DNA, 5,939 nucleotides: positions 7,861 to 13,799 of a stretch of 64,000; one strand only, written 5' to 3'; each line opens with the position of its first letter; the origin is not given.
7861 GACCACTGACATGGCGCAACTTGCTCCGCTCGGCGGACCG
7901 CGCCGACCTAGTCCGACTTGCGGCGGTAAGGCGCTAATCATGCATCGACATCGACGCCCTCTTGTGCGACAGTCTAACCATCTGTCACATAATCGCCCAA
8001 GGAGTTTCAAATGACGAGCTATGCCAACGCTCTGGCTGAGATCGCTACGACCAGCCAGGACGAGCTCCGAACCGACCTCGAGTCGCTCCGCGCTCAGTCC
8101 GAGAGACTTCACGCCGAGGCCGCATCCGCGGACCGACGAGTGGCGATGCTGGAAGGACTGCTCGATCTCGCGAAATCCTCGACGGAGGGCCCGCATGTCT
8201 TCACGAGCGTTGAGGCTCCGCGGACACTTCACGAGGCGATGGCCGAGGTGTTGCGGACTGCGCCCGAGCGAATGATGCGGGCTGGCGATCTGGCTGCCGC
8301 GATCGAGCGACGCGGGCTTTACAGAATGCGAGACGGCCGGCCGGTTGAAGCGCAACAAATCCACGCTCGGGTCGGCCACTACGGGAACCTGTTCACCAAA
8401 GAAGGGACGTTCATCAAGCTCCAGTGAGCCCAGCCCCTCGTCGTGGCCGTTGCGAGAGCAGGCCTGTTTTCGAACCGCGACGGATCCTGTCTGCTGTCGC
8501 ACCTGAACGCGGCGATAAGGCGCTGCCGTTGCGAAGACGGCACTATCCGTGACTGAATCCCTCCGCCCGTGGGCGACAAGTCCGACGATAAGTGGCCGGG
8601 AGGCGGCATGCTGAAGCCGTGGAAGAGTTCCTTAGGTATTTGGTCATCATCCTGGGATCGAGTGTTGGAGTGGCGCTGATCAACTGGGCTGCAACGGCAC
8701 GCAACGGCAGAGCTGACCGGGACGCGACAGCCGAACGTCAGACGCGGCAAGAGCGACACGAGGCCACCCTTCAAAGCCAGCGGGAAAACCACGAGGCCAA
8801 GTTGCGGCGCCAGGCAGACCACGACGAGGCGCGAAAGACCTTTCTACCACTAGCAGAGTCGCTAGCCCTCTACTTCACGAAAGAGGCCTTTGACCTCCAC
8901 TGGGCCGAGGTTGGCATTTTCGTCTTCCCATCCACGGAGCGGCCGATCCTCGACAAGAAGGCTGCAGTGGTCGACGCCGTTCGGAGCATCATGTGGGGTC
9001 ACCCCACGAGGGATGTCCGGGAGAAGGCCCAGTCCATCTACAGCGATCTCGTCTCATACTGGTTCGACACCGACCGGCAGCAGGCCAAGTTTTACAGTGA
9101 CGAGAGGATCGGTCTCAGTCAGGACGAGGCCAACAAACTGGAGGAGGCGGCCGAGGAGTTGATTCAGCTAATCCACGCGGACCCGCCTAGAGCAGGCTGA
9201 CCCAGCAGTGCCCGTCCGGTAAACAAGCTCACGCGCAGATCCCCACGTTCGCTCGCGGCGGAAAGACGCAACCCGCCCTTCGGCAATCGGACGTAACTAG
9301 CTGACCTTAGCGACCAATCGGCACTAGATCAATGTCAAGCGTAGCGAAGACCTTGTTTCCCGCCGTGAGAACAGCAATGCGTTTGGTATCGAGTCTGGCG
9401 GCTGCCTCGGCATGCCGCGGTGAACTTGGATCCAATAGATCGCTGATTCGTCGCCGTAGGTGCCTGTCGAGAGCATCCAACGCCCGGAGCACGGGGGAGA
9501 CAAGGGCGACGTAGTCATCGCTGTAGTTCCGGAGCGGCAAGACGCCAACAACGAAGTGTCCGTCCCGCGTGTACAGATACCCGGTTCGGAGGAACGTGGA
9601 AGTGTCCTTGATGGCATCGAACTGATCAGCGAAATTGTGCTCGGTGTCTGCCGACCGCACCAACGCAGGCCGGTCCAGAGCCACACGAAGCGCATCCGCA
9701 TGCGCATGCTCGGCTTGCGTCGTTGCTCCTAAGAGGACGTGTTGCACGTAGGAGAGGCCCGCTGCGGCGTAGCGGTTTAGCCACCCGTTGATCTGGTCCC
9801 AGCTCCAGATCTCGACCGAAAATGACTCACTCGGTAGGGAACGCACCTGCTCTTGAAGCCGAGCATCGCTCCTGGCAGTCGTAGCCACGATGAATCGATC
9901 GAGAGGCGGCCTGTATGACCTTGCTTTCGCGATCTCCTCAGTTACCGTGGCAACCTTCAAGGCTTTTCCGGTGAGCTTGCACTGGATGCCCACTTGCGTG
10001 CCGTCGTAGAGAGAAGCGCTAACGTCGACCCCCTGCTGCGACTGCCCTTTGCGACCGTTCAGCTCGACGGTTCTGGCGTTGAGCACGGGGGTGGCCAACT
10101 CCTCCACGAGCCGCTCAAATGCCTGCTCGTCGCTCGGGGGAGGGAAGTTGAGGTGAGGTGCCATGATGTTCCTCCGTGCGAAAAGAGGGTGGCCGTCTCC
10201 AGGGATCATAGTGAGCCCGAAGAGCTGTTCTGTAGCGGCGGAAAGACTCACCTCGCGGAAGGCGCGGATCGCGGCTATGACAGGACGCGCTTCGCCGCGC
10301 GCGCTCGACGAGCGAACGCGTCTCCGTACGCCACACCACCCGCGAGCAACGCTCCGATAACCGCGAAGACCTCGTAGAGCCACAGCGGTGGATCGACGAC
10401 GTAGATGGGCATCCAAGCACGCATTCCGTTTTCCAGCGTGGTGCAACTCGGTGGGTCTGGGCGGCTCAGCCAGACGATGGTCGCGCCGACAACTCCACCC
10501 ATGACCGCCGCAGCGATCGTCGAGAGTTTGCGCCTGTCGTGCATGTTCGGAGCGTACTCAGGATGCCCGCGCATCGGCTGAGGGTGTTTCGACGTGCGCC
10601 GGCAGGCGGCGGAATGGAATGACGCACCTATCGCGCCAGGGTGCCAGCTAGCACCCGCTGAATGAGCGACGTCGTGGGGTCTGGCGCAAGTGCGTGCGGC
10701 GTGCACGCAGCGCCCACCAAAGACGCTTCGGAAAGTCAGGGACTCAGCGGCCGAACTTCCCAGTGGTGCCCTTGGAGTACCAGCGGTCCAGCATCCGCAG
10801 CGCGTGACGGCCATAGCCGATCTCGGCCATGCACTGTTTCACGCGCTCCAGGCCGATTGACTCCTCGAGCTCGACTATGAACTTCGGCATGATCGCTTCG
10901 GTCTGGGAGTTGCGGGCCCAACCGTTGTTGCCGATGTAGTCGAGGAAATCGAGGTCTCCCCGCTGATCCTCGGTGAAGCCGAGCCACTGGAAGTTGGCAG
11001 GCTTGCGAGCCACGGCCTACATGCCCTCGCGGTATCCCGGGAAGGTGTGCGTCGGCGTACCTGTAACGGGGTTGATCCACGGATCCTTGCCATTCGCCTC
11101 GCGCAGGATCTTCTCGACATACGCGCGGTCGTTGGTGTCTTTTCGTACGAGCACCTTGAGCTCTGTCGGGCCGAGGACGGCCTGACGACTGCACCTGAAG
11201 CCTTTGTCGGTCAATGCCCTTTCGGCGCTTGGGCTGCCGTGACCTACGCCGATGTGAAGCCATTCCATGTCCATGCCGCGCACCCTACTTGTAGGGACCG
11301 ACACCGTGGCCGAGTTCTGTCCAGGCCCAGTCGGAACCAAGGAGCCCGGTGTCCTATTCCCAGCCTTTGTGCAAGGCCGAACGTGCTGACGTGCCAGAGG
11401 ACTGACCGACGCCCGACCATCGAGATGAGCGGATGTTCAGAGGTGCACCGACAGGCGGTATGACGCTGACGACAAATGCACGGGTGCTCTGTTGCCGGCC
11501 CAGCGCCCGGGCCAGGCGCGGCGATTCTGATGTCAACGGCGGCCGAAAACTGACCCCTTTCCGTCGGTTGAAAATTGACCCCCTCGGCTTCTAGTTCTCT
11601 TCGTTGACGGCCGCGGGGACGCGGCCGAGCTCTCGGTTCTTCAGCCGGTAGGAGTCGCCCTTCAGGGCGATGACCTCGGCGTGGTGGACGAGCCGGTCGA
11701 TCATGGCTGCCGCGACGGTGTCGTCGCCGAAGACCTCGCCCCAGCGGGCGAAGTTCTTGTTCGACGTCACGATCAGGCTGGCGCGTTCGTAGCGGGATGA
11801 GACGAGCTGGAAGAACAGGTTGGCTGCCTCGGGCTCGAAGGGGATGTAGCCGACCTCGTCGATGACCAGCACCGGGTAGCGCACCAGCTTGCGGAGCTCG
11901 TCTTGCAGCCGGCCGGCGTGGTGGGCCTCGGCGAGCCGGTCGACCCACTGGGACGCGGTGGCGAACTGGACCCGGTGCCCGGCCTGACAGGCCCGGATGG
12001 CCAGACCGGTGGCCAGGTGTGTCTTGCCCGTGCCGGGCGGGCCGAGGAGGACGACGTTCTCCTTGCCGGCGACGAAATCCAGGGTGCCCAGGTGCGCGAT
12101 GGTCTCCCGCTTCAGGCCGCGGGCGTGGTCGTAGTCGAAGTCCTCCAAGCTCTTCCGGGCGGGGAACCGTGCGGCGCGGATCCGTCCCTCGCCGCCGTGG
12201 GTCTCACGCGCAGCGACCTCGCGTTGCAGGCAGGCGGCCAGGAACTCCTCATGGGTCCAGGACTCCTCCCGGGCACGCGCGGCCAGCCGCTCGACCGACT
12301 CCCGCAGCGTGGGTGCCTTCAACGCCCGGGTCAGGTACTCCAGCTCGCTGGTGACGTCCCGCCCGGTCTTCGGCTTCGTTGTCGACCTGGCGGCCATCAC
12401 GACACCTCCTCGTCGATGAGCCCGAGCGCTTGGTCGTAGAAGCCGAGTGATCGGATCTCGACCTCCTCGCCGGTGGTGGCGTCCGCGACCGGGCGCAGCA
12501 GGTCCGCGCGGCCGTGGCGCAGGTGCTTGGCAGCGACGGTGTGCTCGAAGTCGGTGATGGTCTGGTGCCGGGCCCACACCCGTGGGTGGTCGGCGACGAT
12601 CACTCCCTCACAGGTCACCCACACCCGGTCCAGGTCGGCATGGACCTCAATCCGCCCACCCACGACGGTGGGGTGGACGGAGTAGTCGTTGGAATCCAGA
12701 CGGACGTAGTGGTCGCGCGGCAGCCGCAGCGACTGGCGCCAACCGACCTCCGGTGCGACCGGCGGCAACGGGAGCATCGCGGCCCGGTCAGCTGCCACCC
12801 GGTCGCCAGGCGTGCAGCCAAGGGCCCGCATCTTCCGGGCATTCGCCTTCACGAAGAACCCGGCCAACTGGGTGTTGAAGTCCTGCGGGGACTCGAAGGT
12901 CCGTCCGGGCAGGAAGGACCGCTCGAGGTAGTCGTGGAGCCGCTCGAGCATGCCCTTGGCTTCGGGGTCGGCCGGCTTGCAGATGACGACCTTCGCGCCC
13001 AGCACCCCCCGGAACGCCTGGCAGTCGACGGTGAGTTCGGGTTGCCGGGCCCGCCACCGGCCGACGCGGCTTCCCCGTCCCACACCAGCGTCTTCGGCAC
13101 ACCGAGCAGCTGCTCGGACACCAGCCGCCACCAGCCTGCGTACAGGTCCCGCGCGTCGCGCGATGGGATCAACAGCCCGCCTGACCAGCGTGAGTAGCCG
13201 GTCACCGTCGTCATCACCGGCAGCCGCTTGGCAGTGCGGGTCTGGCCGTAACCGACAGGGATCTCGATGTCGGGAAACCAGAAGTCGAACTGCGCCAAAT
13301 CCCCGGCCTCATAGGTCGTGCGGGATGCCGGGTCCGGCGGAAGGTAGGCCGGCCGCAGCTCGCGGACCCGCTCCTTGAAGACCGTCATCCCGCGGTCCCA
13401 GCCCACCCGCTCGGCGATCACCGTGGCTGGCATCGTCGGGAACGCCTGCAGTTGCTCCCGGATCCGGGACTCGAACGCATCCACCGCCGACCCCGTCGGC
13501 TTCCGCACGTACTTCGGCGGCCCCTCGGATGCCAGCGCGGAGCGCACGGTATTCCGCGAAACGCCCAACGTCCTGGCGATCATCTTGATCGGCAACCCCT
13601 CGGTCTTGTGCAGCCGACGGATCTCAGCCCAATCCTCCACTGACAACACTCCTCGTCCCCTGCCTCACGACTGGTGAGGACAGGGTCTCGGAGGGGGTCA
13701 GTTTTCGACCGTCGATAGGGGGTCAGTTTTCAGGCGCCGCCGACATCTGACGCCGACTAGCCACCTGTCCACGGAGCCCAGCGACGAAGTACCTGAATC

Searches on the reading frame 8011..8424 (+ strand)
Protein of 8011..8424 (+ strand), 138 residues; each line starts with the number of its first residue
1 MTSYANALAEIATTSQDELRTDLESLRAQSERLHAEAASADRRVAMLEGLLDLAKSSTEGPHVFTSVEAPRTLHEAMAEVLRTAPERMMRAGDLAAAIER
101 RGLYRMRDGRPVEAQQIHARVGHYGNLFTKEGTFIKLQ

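Call 47: search_protein_families(library=pfam, proteins=[window:8011-8424:+], max_evalue=0.001)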
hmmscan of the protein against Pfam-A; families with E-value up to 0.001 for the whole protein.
window:8011-8424:+ (138 aa): 1 family
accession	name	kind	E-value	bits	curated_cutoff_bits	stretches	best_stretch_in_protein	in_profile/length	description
PF05066.19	HARE-HTH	-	9.8e-05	23.1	25.9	1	71-122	1-53/71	HB1, ASXL, restriction endonuclease HTH domain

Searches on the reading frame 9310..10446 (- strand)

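Call 6: search_protein_families(library=pfam, proteins=[window:9310-10446:-], max_evalue=0.01)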
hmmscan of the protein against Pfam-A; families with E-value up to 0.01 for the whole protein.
window:9310-10446:- (379 aa): 0 families

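Call 7: search_protein_families(library=padloc, proteins=[window:9310-10446:-], max_evalue=0.01)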
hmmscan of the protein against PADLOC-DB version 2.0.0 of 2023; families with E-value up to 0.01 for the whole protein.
window:9310-10446:- (379 aa): 2 families
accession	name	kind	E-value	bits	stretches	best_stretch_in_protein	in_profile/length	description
PDLC02164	Avs2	-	9.5e-05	18.3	1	105-222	15-124/1504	-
PDLC03852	LmuA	-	0.00016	19.8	1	106-211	19-130/336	-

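Call 8: search_protein_families(library=ncbifam, proteins=[window:9310-10446:-], max_evalue=1)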
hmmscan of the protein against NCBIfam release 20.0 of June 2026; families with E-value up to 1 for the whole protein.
window:9310-10446:- (379 aa): 0 families

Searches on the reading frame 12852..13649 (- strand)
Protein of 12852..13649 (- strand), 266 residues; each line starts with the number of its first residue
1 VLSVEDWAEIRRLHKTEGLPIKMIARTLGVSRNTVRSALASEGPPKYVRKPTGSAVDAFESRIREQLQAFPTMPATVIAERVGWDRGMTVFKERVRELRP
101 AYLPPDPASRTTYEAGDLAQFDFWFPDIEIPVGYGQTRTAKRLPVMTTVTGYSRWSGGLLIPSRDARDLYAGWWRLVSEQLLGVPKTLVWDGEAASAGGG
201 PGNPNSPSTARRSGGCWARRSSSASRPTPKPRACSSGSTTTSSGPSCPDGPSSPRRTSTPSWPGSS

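Call 6: search_protein_families(library=pfam, proteins=[window:12852-13649:-], max_evalue=0.01)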
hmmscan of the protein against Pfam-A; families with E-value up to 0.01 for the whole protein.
window:12852-13649:- (266 aa): 9 families
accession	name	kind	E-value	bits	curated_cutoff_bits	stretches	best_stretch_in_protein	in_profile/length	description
PF08281.18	Sigma70_r4_2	-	7e-05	22.8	25.7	1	13-39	21-47/54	Sigma-70, region 4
PF02796.21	HTH_7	-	7.4e-05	23.2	23.8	1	3-35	7-38/45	Helix-turn-helix domain of resolvase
PF13384.12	HTH_23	-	0.0001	22.4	24.6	1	3-38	3-37/50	Homeodomain-like domain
PF13936.12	HTH_38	-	0.00022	21.3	27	1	2-35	5-37/44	Helix-turn-helix domain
PF13404.12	HTH_AsnC-type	-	0.0011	19.1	27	0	20-37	19-36/42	AsnC-type helix-turn-helix domain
PF00665.32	rve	-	0.0018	18.9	32.6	0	119-192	8-74/102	Integrase core domain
PF09339.16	HTH_IclR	-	0.0046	17.2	22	0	15-40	15-40/52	IclR helix-turn-helix domain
PF04545.22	Sigma70_r4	-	0.0049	16.8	24.1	1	13-38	15-40/50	Sigma-70, region 4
PF13412.12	HTH_24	-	0.0066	16.4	21.9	0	13-39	12-38/48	Winged helix-turn-helix DNA-binding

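Call 7: search_protein_families(library=padloc, proteins=[window:12852-13649:-], max_evalue=0.01)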
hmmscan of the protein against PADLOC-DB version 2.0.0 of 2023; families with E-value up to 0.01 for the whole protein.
window:12852-13649:- (266 aa): 1 family
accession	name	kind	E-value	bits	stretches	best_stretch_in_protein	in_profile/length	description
PDLC04133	mad1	-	0.0019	16.5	1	19-46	6-33/60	mads_1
